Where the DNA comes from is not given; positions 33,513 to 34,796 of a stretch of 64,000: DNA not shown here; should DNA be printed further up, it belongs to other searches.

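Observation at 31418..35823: M20 peptidase, MurI-like racemase, Ddl-like ATP-grasp ligase and convergent CapA: possible D-amino-acid peptide or polymer module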

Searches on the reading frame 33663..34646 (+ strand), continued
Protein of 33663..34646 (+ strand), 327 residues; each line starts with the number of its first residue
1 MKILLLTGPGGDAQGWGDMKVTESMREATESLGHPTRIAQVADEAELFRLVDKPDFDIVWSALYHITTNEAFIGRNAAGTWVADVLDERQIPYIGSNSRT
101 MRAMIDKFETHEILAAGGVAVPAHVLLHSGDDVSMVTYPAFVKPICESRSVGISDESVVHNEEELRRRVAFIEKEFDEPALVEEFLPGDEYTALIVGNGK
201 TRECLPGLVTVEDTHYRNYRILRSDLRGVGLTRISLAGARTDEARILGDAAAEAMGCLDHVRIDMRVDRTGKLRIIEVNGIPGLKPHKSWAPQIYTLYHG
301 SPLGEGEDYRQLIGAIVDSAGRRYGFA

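Call 39: find_encoding_contigs(protein=P0119, flank=6000, max_places=1)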
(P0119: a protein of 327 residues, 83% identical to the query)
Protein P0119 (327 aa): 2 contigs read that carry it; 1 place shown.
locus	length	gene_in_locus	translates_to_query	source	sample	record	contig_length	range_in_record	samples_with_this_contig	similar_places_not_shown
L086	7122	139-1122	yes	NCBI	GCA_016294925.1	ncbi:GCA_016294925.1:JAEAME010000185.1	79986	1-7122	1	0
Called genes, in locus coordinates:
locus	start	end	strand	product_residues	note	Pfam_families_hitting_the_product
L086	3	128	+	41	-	?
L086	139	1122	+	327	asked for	PF07478:Dala_Dala_lig_C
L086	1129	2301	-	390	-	PF09587:PGA_cap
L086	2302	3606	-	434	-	PF26410:GH5_mannosidase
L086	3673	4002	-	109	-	PF04342:DMT_6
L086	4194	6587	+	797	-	PF02838:Glyco_hydro_20b, PF00728:Glyco_hydro_20, PF13290:CHB_HEX_C_1, PF13287:Fn3_assoc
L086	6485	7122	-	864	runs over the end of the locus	PF14498:Glyco_hyd_65N_2, PF22124:Glyco_hydro_95_cat, PF21307:Glyco_hydro_95_C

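Call 43: search_protein_families(library=pfam, proteins=[P0123, P0155, P0161, P0165, P0167, P0185, P0191, P0199, P0206, P0205])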
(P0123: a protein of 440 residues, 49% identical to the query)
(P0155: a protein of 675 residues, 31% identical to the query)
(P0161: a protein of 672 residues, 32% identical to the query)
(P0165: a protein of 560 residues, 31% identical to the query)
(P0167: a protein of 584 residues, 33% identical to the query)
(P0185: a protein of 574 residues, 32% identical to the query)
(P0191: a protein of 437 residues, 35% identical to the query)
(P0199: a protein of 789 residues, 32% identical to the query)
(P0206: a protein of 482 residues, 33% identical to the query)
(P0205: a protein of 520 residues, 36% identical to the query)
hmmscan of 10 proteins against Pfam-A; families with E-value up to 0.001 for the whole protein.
P0123 (440 aa): 2 families
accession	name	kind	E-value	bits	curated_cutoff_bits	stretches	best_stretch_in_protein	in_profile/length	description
PF07478.18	Dala_Dala_lig_C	-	4.1e-20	72.6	24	1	136-286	34-179/204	D-ala D-ala ligase C-terminus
PF02655.19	ATP-grasp_3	-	0.00051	20.6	23.2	1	107-280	3-154/160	ATP-grasp domain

P0155 (675 aa): 7 families
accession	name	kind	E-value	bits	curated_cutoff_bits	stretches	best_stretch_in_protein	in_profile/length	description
PF07478.18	Dala_Dala_lig_C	-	3e-61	206.9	24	2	470-654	29-203/204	D-ala D-ala ligase C-terminus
PF02786.22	CPSase_L_D2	-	1e-11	45.2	19.8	0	235-290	122-178/211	Carbamoyl-phosphate synthase L chain, ATP binding domain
PF13535.11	ATP-grasp_4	-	6e-09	36.1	27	0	477-625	2-151/160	ATP-grasp domain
PF02655.19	ATP-grasp_3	-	3.1e-07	31.1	23.2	0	477-624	31-155/160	ATP-grasp domain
PF03133.20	TTL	-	8.5e-06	25.6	20.1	0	249-299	216-266/292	Tubulin-tyrosine ligase family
PF02310.24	B12-binding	-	0.00015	22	32.1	0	26-66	17-57/121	B12 binding domain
PF02222.28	ATP-grasp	-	0.00031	20.9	27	0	454-527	5-77/179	ATP-grasp domain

P0161 (672 aa): 6 families
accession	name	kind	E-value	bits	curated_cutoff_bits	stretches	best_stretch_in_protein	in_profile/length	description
PF07478.18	Dala_Dala_lig_C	-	1.3e-46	159.1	24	2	138-318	33-203/204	D-ala D-ala ligase C-terminus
PF02655.19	ATP-grasp_3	-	8.3e-13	49.2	23.2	1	442-632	2-155/160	ATP-grasp domain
PF13535.11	ATP-grasp_4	-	1.7e-08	34.7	27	0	141-211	2-83/160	ATP-grasp domain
PF01071.24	GARS_A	-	7.4e-07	29.6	27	1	108-210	2-109/194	Phosphoribosylglycinamide synthetase, ATP-grasp (A) domain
PF15632.11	ATPgrasp_Ter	-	4e-05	23.8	29.1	0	182-218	3-38/131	ATP-grasp in the biosynthetic pathway with Ter operon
PF14397.11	ATPgrasp_ST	-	0.00011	21.9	31.4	0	595-638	217-260/278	Sugar-transfer associated ATP-grasp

P0165 (560 aa): 7 families
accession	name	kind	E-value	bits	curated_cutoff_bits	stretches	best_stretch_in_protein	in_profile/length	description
PF07478.18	Dala_Dala_lig_C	-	9.4e-70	234.7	24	2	341-540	5-203/204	D-ala D-ala ligase C-terminus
PF13535.11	ATP-grasp_4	-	3.4e-18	66.2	27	1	363-511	2-151/160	ATP-grasp domain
PF02655.19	ATP-grasp_3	-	5.2e-12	46.6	23.2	1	16-173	28-155/160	ATP-grasp domain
PF02786.22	CPSase_L_D2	-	6.5e-10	39.3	19.8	0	123-173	126-178/211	Carbamoyl-phosphate synthase L chain, ATP binding domain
PF02222.28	ATP-grasp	-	1e-07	32.2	27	0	338-413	3-77/179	ATP-grasp domain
PF03133.20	TTL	-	2e-06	27.7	20.1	0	119-184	202-268/292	Tubulin-tyrosine ligase family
PF14398.11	ATPgrasp_YheCD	-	0.00013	21.8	26.8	0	133-178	185-230/255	YheC/D like ATP-grasp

P0167 (584 aa): 3 families
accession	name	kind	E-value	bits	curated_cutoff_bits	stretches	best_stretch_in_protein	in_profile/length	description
PF07478.18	Dala_Dala_lig_C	-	5.5e-51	173.4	24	2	392-575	32-203/204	D-ala D-ala ligase C-terminus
PF02655.19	ATP-grasp_3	-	2e-05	25.2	23.2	0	365-545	3-155/160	ATP-grasp domain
PF13535.11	ATP-grasp_4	-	3.2e-05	24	27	0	396-546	2-151/160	ATP-grasp domain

P0185 (574 aa): 2 families
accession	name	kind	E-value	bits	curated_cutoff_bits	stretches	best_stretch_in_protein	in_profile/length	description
PF07478.18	Dala_Dala_lig_C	-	7.2e-35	120.8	24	1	370-553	29-203/204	D-ala D-ala ligase C-terminus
PF13535.11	ATP-grasp_4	-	3e-06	27.4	27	0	463-524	89-151/160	ATP-grasp domain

P0191 (437 aa): 2 families
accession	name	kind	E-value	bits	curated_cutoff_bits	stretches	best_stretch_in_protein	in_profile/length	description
PF07478.18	Dala_Dala_lig_C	-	5.9e-37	127.6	24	1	242-425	33-204/204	D-ala D-ala ligase C-terminus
PF13535.11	ATP-grasp_4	-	4.3e-06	26.9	27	1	245-395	2-151/160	ATP-grasp domain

P0199 (789 aa): 1 family
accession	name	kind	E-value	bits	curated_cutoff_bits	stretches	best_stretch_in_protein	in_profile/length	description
PF07478.18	Dala_Dala_lig_C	-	1.7e-50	171.8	24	2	183-359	38-203/204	D-ala D-ala ligase C-terminus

P0206 (482 aa): 2 families
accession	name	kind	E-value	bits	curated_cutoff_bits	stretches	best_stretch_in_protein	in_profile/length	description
PF07478.18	Dala_Dala_lig_C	-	2.8e-35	122.1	24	1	266-467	2-203/204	D-ala D-ala ligase C-terminus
PF13535.11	ATP-grasp_4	-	0.00016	21.8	27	0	291-438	2-151/160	ATP-grasp domain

P0205 (520 aa): 9 families
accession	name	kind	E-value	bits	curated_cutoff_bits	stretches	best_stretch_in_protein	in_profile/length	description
PF07478.18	Dala_Dala_lig_C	-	8.6e-37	127.1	24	1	134-325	26-203/204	D-ala D-ala ligase C-terminus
PF13302.13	Acetyltransf_3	-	1.2e-15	58.8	25.4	1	355-487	6-138/138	Acetyltransferase (GNAT) domain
PF02655.19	ATP-grasp_3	-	4.1e-12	46.9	23.2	1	111-297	3-156/160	ATP-grasp domain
PF00583.31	Acetyltransf_1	-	6.3e-10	39.8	20.7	1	383-486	18-116/116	Acetyltransferase (GNAT) family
PF13420.13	Acetyltransf_4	-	4.8e-08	33.6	24.3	1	372-505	24-153/155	Acetyltransferase (GNAT) domain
PF08443.16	RimK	-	3e-07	30.7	21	0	111-197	3-86/188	RimK-like ATP-grasp domain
PF13523.12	Acetyltransf_8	-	1.6e-05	25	27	1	362-490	7-141/145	Acetyltransferase (GNAT) domain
PF14397.11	ATPgrasp_ST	-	2.3e-05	24.2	31.4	0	263-302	220-260/278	Sugar-transfer associated ATP-grasp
PF13535.11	ATP-grasp_4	-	6.3e-05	23.1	27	0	144-202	2-70/160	ATP-grasp domain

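Call 68: predict_structure(alignment_id=A4)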
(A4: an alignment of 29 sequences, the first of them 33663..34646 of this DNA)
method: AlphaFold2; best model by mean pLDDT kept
length: 327 residues; sequences in the alignment: 29
mean_pLDDT: 61.7   pTM: 0.59
mean pLDDT of the five models: 61.7, 46.8, 46.3, 44.2, 37.4
residues with pLDDT >= 90: 22; 70-90: 113; 50-70: 78; < 50: 114
segments of 3 or more residues with pLDDT < 50: 10-20, 62-104, 148-155, 211-234, 280-302
pLDDT, mean of each block of 10 residues (from residue 1): 67 37 69 82 72 69 45 43 39 34 57 85 91 92 62 59 91 77 82 62 63 35 28 56 84 63 79 77 39 34 52 53 52
secondary structure, 60 per line:
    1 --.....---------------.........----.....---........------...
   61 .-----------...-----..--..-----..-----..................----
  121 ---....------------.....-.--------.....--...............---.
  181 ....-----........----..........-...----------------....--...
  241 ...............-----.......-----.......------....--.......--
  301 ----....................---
elements in order: E3-7 H23-31 E36-40 H44-51 E58-61 E73-75 H99-105 H107-116 E124-127 E140-144 H162-176 E180-184 E190-197 E202-211 E232-235 H238-255 E261-267 E273-279 H286-289 H292-298 H305-324

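Call 70: fold_search(model_id=the predicted structure, library=pdb)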
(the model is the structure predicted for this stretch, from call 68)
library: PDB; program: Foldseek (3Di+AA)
matches with E <= 10: 1248; with E <= 0.001: 542
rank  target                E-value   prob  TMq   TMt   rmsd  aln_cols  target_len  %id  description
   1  8evx_B                4.0e-14  1.00  0.62  0.65   6.4       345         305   19  DdlA from Pseudomonas aeruginosa PAO1 in complex with ADP and phosphorylated D-cycloserine (released 2023-08-30)
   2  3r5x_D                1.8e-13  1.00  0.66  0.70   6.3       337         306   20  Crystal Structure of D-alanine--D-Alanine Ligase from Bacillus anthracis complexed with ATP (released 2011-04-06)
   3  3se7_B                2.0e-13  1.00  0.56  0.55   8.3       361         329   21  ancient VanA (released 2011-09-14)
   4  6u1k_D                2.2e-13  1.00  0.59  0.60   7.0       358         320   22  Thermus thermophilus D-alanine-D-alanine ligase in complex with ADP, carbonate, D-alanine-D-alanine, Mg2+ and K+ (released 2020-05-06)
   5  3i12_A                2.2e-13  1.00  0.59  0.55   8.1       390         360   15  The crystal structure of the D-alanyl-alanine synthetase A from Salmonella enterica subsp. enterica serovar Typhimuriu (released 2009-08-18)
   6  3lwb_A                2.3e-13  1.00  0.61  0.62   6.5       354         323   18  Crystal Structure of apo D-alanine:D-alanine Ligase (Ddl) from Mycobacterium tuberculosis (released 2010-03-09)
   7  6u1d_A                3.6e-13  1.00  0.58  0.59   7.0       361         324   22  Thermus thermophilus D-alanine-D-alanine ligase in complex with ATP, D-alanine-D-alanine, Mg2+ and Rb+ (released 2020-05-06)
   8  3i12_D                3.6e-13  1.00  0.59  0.55   7.8       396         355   15  The crystal structure of the D-alanyl-alanine synthetase A from Salmonella enterica subsp. enterica serovar Typhimuriu (released 2009-08-18)
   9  5c1o_D                4.6e-13  1.00  0.60  0.65   5.8       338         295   23  Crystal structure of AMP-PNP complexed D-alanine-D-alanine ligase(DDL) from Yersinia pestis (released 2016-03-02)
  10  4zqi_D                4.9e-13  1.00  0.57  0.63   6.1       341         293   20  Crystal structure of Apo D-alanine-D-alanine ligase(DDL) from Yersinia pestis (released 2016-01-13)
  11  6u1d_B                5.2e-13  1.00  0.58  0.58   7.2       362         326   22  Thermus thermophilus D-alanine-D-alanine ligase in complex with ATP, D-alanine-D-alanine, Mg2+ and Rb+ (released 2020-05-06)
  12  3r23_A                5.8e-13  1.00  0.59  0.63   6.9       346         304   18  Crystal Structure of D-alanine--D-Alanine Ligase from Bacillus anthracis (released 2011-03-30)
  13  2zdh_B                6.1e-13  1.00  0.60  0.62   6.6       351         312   22  Crystal structure of D-Alanine:D-Alanine Ligase with ADP and D-Alanine from Thermus thermophius HB8 (released 2008-05-27)
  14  2zdh_C                6.1e-13  1.00  0.57  0.59   6.9       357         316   23  Crystal structure of D-Alanine:D-Alanine Ligase with ADP and D-Alanine from Thermus thermophius HB8 (released 2008-05-27)
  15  2dln                  6.5e-13  1.00  0.60  0.63   6.1       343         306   21  VANCOMYCIN RESISTANCE: STRUCTURE OF D-ALANINE:D-ALANINE LIGASE AT 2.3 ANGSTROMS RESOLUTION (released 1995-11-01)
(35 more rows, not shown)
